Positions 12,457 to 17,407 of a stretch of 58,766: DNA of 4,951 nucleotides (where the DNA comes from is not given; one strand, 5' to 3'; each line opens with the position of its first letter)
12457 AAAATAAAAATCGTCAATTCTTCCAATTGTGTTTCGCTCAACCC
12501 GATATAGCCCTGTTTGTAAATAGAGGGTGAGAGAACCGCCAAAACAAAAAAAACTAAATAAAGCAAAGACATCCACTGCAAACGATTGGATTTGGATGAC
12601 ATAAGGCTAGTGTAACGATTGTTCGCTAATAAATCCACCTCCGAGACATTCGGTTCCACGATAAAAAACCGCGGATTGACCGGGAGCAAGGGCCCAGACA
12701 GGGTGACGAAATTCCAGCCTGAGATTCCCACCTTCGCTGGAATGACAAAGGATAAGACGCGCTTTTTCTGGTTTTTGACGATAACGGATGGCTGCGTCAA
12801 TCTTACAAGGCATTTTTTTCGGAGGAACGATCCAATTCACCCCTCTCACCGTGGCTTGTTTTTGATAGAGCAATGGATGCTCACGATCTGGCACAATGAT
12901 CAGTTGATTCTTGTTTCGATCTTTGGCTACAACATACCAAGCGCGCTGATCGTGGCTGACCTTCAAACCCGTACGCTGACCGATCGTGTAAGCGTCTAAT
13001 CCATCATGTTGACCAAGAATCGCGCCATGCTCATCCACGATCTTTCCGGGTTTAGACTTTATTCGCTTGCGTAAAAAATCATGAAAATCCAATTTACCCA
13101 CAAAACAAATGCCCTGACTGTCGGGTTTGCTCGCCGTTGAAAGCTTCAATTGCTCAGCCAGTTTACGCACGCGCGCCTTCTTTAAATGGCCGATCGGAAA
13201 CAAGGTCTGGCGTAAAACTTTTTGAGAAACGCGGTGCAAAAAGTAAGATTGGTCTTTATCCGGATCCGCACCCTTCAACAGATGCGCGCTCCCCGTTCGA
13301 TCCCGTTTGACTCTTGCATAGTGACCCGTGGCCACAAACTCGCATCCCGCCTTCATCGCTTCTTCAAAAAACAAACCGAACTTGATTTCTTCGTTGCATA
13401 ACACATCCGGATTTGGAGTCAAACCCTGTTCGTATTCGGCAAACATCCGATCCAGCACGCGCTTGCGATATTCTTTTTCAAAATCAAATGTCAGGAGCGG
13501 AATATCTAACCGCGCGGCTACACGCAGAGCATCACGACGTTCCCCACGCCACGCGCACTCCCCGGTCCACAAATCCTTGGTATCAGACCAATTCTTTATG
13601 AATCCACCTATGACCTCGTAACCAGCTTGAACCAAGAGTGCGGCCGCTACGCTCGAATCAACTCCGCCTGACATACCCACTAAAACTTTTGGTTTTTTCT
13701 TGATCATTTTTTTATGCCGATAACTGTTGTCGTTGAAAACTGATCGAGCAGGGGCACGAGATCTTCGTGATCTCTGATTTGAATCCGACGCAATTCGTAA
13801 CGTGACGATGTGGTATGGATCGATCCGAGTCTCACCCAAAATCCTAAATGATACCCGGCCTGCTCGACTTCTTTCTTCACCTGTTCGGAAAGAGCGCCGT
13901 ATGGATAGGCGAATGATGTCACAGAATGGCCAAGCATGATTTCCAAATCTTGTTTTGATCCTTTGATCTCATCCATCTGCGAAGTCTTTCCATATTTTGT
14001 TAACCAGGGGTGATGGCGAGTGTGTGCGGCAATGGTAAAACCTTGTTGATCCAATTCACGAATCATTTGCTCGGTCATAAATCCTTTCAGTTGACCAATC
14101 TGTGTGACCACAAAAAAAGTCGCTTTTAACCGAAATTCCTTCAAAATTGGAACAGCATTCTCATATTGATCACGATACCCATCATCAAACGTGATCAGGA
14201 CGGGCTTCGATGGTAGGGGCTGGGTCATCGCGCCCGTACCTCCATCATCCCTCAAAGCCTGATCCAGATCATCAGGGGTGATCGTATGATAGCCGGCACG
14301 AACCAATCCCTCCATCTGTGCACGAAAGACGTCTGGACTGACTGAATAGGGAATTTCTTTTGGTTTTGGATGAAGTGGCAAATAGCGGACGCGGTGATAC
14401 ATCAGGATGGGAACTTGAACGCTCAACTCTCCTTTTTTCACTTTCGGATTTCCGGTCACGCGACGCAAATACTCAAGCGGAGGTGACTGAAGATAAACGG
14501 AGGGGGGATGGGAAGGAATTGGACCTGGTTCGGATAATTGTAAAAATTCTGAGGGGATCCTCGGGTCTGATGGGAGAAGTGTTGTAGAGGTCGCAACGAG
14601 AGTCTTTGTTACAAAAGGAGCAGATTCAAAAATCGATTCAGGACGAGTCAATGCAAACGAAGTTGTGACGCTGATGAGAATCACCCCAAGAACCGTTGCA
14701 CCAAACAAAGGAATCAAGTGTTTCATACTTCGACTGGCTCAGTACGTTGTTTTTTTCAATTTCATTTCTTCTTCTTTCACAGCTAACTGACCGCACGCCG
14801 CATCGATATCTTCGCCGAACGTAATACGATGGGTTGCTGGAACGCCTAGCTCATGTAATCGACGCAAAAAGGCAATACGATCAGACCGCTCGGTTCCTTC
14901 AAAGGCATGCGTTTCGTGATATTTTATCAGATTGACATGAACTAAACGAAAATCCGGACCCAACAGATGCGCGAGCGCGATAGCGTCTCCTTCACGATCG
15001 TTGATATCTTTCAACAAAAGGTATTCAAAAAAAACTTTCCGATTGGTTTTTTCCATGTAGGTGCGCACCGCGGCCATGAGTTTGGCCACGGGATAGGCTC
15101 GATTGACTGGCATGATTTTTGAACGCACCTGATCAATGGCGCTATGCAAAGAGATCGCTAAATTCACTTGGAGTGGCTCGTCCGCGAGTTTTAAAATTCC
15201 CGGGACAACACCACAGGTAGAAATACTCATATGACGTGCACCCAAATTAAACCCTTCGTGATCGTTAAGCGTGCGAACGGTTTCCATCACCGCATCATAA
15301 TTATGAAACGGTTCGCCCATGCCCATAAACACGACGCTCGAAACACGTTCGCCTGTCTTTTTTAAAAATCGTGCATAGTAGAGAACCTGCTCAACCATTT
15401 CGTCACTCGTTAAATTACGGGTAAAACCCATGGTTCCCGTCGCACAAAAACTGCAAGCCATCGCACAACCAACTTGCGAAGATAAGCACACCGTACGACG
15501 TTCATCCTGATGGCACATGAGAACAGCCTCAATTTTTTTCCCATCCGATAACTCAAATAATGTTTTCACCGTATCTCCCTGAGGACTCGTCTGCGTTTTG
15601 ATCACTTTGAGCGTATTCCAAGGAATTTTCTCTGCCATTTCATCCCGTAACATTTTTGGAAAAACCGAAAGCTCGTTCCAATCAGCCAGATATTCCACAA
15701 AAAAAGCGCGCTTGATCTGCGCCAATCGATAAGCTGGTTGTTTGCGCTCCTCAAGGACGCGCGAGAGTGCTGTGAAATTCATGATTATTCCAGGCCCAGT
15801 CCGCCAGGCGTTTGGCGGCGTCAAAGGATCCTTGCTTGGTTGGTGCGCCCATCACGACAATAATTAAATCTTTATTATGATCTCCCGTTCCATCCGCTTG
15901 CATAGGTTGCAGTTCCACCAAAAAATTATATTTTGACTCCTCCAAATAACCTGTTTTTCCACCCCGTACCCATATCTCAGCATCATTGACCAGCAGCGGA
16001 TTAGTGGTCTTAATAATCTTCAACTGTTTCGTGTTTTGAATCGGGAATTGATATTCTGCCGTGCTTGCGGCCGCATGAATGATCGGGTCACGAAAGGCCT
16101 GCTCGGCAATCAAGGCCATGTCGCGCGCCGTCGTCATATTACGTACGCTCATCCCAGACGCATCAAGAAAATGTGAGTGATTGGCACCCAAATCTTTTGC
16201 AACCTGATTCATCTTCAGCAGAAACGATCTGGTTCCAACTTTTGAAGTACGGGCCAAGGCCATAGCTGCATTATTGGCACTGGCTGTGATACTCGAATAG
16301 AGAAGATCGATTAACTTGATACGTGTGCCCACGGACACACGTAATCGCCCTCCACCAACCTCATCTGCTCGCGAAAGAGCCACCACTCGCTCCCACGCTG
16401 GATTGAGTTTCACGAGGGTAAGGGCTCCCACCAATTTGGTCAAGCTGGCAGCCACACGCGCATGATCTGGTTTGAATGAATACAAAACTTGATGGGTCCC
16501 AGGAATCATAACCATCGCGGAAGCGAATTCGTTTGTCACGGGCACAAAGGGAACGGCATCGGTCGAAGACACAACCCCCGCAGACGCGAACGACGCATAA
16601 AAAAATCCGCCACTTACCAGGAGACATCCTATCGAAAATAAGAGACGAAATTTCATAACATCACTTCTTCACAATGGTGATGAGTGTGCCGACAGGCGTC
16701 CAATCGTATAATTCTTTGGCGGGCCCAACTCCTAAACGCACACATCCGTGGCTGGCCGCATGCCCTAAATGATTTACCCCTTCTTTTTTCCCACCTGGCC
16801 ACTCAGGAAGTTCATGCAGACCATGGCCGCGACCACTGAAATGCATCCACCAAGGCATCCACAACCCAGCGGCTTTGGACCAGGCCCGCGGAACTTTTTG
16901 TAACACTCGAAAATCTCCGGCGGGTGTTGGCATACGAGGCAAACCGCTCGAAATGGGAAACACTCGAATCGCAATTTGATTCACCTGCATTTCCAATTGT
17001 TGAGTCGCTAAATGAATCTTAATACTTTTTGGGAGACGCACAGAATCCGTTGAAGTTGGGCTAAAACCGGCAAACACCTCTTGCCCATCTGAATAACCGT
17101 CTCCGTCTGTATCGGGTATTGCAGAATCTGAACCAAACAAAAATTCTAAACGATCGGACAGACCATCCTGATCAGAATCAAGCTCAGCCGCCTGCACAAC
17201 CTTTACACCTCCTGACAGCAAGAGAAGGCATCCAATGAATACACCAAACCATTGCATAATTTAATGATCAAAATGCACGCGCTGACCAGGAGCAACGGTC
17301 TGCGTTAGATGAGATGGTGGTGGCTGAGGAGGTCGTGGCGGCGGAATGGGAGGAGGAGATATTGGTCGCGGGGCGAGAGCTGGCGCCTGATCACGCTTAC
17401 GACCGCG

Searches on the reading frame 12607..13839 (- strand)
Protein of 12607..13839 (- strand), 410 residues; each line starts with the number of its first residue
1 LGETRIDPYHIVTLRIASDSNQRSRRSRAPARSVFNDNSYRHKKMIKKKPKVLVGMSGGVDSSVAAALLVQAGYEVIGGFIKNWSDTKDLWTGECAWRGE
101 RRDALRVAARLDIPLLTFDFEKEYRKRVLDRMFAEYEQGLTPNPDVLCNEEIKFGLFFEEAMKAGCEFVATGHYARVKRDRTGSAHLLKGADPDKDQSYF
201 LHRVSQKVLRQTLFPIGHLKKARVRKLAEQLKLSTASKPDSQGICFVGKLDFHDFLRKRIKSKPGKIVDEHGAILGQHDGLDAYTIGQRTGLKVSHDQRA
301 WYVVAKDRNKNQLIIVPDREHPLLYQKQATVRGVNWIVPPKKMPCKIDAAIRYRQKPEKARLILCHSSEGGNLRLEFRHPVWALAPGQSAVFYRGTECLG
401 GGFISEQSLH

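Call 71: search_protein_families(library=pfam, proteins=[window:12607-13839:-], max_evalue=0.001)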
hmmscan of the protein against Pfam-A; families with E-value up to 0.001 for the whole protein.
window:12607-13839:- (410 aa): 4 families
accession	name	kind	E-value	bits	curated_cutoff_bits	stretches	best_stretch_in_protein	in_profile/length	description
PF03054.22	tRNA_Me_trans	-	1.9e-75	253.4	20.6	1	51-249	2-202/202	tRNA methyl transferase HUP domain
PF20259.3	tRNA_Me_trans_M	-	2.9e-21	75.2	27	1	254-316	2-65/66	tRNA methyl transferase PRC-barrel domain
PF20258.4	tRNA_Me_trans_C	-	9.7e-16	58.3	20.6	1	329-404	4-77/77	Aminomethyltransferase beta-barrel domain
PF02540.23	NAD_synthase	-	1.4e-05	24.8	21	1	50-73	19-42/242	NAD synthase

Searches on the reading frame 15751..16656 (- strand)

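Call 71: search_protein_families(library=pfam, proteins=[window:15751-16656:-], max_evalue=0.001)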
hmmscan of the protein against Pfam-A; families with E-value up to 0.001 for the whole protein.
window:15751-16656:- (301 aa): 2 families
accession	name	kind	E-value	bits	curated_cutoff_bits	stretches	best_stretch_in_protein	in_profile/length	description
PF00768.25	Peptidase_S11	-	6.5e-30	104.8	27.6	1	45-273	13-239/239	D-alanyl-D-alanine carboxypeptidase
PF13354.11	Beta-lactamase2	-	3e-05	23.9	22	1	54-193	9-152/214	Beta-lactamase enzyme family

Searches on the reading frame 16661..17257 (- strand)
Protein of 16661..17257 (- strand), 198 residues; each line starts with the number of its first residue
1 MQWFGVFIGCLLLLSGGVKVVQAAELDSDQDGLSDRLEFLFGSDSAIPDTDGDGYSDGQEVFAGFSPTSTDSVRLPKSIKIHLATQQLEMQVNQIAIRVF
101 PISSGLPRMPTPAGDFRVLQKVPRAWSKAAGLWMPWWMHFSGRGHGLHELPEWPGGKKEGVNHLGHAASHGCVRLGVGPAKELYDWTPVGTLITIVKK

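Call 71: search_protein_families(library=pfam, proteins=[window:16661-17257:-], max_evalue=0.001)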
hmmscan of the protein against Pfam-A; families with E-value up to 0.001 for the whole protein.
window:16661-17257:- (198 aa): 2 families
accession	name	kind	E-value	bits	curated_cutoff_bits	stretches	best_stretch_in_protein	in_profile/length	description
PF03734.19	YkuD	-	6.6e-19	69.4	23.4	1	77-195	2-146/146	L,D-transpeptidase catalytic domain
PF18884.5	TSP3_bac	-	1.1e-07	32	25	1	49-64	1-16/22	Bacterial TSP3 repeat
